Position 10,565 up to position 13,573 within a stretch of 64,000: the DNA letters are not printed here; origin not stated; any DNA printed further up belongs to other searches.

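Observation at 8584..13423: Translationally coupled operon: FAD disulfide oxidoreductase, DedA/TVP38 and a polytopic pentaheme cytochrome c with TPR domain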

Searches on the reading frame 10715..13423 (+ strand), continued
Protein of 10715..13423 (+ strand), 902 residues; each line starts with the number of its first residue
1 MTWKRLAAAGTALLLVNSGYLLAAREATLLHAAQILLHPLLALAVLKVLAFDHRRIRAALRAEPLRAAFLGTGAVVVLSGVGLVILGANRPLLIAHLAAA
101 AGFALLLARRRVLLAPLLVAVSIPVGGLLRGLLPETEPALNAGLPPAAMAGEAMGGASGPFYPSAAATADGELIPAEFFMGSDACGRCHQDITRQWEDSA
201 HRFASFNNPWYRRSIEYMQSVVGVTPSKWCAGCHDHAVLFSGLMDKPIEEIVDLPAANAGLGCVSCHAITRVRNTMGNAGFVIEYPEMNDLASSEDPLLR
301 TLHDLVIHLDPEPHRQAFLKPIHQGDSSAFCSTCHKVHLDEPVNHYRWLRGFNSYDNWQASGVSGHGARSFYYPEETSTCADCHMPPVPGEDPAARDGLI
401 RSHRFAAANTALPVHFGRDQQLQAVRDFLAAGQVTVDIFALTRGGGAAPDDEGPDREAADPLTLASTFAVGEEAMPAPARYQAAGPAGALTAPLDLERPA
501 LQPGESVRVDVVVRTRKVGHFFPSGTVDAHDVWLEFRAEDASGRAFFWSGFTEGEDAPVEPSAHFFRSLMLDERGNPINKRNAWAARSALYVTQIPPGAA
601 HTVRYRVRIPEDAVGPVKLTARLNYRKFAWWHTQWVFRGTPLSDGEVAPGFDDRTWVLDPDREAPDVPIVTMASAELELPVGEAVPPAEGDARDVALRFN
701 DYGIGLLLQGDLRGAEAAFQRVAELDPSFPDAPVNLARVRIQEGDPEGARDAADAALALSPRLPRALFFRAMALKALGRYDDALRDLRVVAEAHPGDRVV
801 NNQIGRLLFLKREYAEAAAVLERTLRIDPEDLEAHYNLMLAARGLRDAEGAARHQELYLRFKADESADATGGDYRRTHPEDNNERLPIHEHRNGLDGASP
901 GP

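Call 70: search_protein_families(library=pfam, proteins=[L041:15741-19715:+, L032:6615-10451:+, L001:12929-14953:+, L002:10778-12430:+, L083:9761-11722:-], max_evalue=0.0001)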
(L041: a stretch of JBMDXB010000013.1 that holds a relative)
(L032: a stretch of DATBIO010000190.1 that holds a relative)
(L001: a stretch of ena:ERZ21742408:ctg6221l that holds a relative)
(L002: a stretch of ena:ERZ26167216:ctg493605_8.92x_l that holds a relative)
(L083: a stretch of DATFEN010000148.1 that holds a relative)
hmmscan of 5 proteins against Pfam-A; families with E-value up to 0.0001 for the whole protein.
L041:15741-19715:+ (1324 aa): 4 families
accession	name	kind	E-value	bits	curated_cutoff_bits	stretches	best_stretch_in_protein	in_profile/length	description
PF25183.1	OMP_b-brl_4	-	1.4e-107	361.6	30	1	267-1301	1-830/838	Outer membrane beta barrel domain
PF13620.12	CarboxypepD_reg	-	1.3e-18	67.6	32.3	1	59-140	1-82/82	Carboxypeptidase regulatory-like domain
PF13715.12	CarbopepD_reg_2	-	7.2e-08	32.8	32.2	1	60-121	1-59/88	CarboxypepD_reg-like domain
PF07715.20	Plug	-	6.9e-06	27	23.9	1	161-261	5-103/107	TonB-dependent Receptor Plug Domain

L032:6615-10451:+ (1278 aa): 1 family
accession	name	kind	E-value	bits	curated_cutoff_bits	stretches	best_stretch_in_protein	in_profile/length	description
PF00795.27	CN_hydrolase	-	5.5e-36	124.6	23.2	1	951-1216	2-249/256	Carbon-nitrogen hydrolase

L001:12929-14953:+ (674 aa): 6 families
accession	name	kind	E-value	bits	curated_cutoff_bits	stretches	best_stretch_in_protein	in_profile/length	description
PF14559.12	TPR_19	-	3.3e-10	40.6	25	1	605-669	4-68/68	Tetratricopeptide repeat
PF13646.12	HEAT_2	-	2.9e-07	31.1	27.7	1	504-562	3-59/88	HEAT repeats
PF09699.15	Paired_CXXCH_1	-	3e-07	30.5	20.6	1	323-359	5-38/41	Doubled CXXCH motif (Paired_CXXCH_1)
PF14522.11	Cytochrome_C7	-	3.3e-07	30.5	24.8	0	366-426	4-53/67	Cytochrome c7 and related cytochrome c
PF02335.20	Cytochrom_C552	-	6.5e-06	25.8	24.1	1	374-428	242-288/438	Cytochrome c552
PF13435.11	Cytochrome_C554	-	7.5e-06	27.2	20.8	0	182-220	48-84/84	Cytochrome c554 and c-prime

L002:10778-12430:+ (550 aa): 3 families
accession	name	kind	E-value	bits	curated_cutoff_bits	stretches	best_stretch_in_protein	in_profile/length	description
PF13517.12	FG-GAP_3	-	3e-47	159.5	26.9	6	252-318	1-60/61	FG-GAP-like repeat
PF07593.17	UnbV_ASPIC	-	8.1e-18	64.5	23.4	1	476-542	1-67/68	ASPIC and UnbV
PF01839.29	FG-GAP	-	5.3e-09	36.2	22.1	0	246-274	3-27/37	FG-GAP repeat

L083:9761-11722:- (653 aa): 0 families
